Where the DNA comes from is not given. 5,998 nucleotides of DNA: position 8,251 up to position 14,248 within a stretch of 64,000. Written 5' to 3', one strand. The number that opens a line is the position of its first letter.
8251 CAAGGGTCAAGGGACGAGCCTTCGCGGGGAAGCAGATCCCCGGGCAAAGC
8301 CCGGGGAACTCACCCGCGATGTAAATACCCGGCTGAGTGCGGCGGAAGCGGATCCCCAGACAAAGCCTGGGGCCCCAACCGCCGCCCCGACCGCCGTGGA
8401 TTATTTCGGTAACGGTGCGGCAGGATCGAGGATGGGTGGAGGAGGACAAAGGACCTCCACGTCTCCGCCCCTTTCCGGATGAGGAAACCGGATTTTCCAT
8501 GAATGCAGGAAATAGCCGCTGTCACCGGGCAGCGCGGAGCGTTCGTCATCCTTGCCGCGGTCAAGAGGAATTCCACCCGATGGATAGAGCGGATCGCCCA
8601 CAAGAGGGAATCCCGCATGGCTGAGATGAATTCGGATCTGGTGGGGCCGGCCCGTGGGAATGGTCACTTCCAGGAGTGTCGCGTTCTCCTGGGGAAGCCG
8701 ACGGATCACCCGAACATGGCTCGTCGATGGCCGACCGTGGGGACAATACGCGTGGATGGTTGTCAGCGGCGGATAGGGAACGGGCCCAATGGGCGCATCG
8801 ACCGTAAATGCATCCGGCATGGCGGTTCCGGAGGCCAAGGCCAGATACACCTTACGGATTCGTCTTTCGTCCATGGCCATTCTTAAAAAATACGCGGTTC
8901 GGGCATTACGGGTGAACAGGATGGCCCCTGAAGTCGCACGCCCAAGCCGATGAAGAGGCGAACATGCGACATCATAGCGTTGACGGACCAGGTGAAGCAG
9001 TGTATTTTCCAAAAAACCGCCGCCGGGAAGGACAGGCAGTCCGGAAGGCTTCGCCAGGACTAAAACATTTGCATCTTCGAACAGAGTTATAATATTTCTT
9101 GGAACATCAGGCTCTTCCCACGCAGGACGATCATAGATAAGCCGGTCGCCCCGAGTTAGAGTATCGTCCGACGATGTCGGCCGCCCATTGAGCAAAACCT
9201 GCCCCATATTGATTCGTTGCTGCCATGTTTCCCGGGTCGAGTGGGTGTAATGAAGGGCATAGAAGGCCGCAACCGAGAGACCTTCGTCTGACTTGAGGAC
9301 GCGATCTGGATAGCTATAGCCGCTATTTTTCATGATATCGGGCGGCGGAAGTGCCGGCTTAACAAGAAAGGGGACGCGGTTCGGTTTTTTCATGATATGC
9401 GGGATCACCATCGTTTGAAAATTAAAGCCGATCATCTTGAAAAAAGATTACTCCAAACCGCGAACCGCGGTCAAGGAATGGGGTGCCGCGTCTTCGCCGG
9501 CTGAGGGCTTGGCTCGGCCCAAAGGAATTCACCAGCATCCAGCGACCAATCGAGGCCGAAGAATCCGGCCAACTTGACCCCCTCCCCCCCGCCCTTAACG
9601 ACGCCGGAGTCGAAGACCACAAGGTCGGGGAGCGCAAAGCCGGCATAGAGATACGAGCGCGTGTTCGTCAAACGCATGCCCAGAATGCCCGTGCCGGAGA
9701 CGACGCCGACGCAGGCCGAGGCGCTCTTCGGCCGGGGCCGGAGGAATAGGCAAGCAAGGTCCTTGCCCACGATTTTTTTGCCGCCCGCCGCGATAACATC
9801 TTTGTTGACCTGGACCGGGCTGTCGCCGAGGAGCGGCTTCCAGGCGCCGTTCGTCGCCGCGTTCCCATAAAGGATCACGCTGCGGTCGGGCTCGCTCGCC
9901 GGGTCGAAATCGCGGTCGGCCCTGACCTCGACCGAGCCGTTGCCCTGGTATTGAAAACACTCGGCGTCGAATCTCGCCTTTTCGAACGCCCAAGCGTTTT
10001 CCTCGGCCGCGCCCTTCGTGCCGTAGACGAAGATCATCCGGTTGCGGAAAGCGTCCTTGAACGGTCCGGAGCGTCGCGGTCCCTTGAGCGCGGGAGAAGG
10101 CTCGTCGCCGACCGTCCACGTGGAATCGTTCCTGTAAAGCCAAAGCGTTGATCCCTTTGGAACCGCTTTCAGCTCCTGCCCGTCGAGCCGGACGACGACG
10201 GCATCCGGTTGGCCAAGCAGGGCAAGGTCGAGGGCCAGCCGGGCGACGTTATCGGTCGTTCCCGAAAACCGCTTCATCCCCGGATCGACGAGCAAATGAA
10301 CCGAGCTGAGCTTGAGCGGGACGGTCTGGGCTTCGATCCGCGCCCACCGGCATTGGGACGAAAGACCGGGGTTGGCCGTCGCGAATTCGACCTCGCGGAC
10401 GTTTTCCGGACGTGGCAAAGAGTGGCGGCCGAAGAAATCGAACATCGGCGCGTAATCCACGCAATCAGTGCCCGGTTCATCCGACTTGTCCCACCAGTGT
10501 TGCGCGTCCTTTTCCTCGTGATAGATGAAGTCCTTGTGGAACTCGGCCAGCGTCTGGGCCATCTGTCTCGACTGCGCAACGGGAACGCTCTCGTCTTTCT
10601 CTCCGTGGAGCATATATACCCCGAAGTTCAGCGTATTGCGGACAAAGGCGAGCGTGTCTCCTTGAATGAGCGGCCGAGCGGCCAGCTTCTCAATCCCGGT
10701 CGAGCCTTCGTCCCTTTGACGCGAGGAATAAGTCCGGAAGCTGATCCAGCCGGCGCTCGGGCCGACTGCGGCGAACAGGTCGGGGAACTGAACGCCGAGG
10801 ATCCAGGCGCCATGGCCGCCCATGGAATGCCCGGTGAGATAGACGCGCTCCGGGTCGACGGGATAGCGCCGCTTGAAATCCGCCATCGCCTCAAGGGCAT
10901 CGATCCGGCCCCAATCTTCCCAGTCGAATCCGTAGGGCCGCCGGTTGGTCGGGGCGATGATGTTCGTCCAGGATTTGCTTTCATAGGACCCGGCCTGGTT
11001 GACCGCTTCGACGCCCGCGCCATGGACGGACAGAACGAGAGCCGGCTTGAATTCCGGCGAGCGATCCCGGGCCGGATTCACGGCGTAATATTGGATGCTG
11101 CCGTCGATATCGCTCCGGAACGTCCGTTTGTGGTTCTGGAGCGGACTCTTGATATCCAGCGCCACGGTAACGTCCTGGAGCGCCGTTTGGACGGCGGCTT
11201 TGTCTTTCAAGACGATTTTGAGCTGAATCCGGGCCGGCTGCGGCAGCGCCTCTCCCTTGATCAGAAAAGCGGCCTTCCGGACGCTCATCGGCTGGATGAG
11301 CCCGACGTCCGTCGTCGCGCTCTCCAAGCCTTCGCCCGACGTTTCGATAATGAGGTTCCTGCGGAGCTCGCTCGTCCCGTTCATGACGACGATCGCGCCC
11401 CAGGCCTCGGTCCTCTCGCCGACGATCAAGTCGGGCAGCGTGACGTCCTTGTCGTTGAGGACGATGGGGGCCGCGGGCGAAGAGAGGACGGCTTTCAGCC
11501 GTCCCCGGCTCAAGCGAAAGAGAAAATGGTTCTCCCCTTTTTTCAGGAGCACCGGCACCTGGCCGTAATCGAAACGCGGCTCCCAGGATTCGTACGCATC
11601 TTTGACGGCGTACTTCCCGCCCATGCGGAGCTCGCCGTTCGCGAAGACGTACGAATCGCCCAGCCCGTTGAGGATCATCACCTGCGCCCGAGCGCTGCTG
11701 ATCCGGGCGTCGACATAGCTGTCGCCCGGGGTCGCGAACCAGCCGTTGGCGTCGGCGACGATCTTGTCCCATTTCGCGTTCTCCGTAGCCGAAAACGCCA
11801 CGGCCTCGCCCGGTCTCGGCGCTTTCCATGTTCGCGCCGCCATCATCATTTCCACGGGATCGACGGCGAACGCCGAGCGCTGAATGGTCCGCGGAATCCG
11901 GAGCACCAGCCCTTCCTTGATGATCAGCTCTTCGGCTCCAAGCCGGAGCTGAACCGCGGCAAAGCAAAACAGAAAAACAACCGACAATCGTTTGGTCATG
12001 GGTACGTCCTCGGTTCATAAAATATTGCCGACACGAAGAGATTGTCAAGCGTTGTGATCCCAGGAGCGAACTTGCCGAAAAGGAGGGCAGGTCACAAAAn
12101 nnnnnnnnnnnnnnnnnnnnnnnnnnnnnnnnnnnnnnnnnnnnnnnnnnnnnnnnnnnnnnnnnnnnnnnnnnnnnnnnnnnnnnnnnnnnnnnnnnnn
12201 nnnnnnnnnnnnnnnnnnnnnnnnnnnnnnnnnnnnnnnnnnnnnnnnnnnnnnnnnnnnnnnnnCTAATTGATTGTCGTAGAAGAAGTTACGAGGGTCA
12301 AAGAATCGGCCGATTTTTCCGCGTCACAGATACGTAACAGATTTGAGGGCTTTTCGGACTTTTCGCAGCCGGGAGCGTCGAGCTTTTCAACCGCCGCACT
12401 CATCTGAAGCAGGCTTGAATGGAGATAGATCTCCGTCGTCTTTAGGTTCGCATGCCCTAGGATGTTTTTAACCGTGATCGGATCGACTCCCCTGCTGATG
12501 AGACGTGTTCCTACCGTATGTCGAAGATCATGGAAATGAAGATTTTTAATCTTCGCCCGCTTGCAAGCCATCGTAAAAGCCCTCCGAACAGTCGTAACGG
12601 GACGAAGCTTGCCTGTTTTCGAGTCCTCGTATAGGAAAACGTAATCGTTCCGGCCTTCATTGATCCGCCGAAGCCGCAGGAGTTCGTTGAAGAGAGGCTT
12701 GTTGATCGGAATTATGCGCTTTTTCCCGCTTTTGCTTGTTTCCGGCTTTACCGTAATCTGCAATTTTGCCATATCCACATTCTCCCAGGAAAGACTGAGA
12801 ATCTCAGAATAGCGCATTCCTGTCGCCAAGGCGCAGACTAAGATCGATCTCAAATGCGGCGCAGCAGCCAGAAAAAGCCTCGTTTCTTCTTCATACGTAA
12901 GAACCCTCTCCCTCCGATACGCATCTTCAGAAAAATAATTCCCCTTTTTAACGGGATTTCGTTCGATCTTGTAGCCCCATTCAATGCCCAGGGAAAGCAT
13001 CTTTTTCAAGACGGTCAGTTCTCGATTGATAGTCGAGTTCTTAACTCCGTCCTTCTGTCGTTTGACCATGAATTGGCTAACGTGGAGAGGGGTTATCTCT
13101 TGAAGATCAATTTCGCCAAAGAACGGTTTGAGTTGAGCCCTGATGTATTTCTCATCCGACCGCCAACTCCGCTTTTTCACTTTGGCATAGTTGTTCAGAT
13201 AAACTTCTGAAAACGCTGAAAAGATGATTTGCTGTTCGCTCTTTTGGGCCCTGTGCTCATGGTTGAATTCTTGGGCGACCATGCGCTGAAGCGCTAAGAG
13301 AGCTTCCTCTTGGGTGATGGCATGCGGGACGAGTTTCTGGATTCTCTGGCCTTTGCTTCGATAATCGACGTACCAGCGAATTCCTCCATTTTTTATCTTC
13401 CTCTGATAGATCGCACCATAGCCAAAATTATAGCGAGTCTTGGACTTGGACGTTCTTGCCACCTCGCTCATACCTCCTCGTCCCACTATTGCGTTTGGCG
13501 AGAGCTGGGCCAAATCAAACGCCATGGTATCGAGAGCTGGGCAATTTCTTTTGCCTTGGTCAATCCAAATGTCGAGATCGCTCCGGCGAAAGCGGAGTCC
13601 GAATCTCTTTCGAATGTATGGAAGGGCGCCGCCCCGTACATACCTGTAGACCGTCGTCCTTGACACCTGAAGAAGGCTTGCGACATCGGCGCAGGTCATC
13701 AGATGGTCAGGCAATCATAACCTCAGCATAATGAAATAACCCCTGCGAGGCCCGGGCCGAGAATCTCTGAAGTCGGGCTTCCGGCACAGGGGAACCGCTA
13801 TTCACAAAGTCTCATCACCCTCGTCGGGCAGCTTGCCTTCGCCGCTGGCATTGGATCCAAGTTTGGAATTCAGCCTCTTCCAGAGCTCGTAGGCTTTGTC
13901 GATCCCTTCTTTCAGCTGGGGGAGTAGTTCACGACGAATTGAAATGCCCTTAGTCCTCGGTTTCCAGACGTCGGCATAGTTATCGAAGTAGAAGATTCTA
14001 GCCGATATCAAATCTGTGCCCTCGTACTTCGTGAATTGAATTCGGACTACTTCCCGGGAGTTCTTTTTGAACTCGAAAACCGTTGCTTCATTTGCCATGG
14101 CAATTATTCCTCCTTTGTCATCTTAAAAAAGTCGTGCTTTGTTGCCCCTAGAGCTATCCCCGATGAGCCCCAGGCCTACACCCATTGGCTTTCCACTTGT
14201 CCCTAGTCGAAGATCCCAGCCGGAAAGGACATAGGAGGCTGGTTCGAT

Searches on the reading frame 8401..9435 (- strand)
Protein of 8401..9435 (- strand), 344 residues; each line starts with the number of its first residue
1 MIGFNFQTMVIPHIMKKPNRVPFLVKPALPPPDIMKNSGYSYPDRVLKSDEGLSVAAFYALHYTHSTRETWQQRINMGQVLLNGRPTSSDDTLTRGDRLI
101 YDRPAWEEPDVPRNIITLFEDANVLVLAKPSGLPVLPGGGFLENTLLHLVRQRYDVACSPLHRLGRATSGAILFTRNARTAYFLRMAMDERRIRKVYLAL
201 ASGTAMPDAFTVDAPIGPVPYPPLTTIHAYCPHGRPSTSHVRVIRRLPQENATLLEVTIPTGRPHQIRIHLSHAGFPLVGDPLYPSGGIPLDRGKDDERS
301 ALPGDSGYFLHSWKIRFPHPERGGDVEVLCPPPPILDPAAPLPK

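Call 8: search_protein_families(library=pfam, proteins=[window:8401-9435:-], max_evalue=0.001)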
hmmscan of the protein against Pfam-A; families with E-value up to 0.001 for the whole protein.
window:8401-9435:- (344 aa): 1 family
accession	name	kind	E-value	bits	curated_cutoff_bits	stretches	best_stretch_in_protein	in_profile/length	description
PF00849.27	PseudoU_synth_2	-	1.2e-25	91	26.8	1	123-273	1-152/152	RNA pseudouridylate synthase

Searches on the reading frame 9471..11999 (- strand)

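Call 8: search_protein_families(library=pfam, proteins=[window:9471-11999:-], max_evalue=0.001)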
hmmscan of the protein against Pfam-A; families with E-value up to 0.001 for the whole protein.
window:9471-11999:- (842 aa): 6 families
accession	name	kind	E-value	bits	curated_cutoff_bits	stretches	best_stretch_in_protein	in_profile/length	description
PF00326.27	Peptidase_S9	-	4e-13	49.8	22.6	1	359-526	39-209/213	Prolyl oligopeptidase family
PF00756.26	Esterase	-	5.2e-06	26.8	22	1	377-421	108-152/251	Putative esterase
PF10503.15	Esterase_PHB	-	1.2e-05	25.1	23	1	380-483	93-194/219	Esterase PHB depolymerase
PF20434.5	BD-FAE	-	2e-05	24.7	26.8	0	461-484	192-215/215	BD-FAE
PF00561.26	Abhydrolase_1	-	4e-05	23.9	25.8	0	325-412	25-97/245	alpha/beta hydrolase fold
PF12146.15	Hydrolase_4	-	0.0006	19.6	27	0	367-419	61-111/239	Serine aminopeptidase, S33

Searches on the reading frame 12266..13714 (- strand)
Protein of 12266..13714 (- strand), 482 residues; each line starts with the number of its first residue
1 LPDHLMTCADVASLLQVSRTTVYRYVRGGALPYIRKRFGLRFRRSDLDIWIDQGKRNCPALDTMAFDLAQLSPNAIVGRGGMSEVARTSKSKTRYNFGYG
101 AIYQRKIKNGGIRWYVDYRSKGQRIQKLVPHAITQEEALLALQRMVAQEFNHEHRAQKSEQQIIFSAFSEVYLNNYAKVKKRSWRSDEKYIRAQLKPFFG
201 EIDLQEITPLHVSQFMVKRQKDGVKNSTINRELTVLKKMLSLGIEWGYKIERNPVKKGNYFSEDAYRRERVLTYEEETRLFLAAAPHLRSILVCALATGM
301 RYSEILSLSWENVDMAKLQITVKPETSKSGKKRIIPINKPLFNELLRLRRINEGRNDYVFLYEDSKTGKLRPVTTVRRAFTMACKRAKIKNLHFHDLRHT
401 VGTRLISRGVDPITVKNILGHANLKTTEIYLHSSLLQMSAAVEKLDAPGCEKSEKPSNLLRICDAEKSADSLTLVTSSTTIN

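Call 8: search_protein_families(library=pfam, proteins=[window:12266-13714:-], max_evalue=0.001)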
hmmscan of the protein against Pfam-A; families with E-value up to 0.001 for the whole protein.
window:12266-13714:- (482 aa): 3 families
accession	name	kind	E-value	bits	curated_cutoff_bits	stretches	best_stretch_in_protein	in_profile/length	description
PF00589.27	Phage_integrase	-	4.3e-33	114.9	27.1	1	272-434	3-169/172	Phage integrase family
PF12728.13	HTH_17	-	2.3e-12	47.4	27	1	5-54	1-50/51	Helix-turn-helix domain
PF14659.12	Phage_int_SAM_3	-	1.6e-10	41.5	22.6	1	165-215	2-53/58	Phage integrase, N-terminal SAM-like domain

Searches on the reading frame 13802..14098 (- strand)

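Call 8: search_protein_families(library=pfam, proteins=[window:13802-14098:-], max_evalue=0.001)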
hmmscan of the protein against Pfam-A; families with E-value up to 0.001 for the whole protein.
window:13802-14098:- (98 aa): 1 family
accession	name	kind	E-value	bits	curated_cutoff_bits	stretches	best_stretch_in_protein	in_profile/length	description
PF02229.22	PC4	-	2.4e-07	30.6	25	1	16-64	5-51/52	Transcriptional Coactivator p15 (PC4)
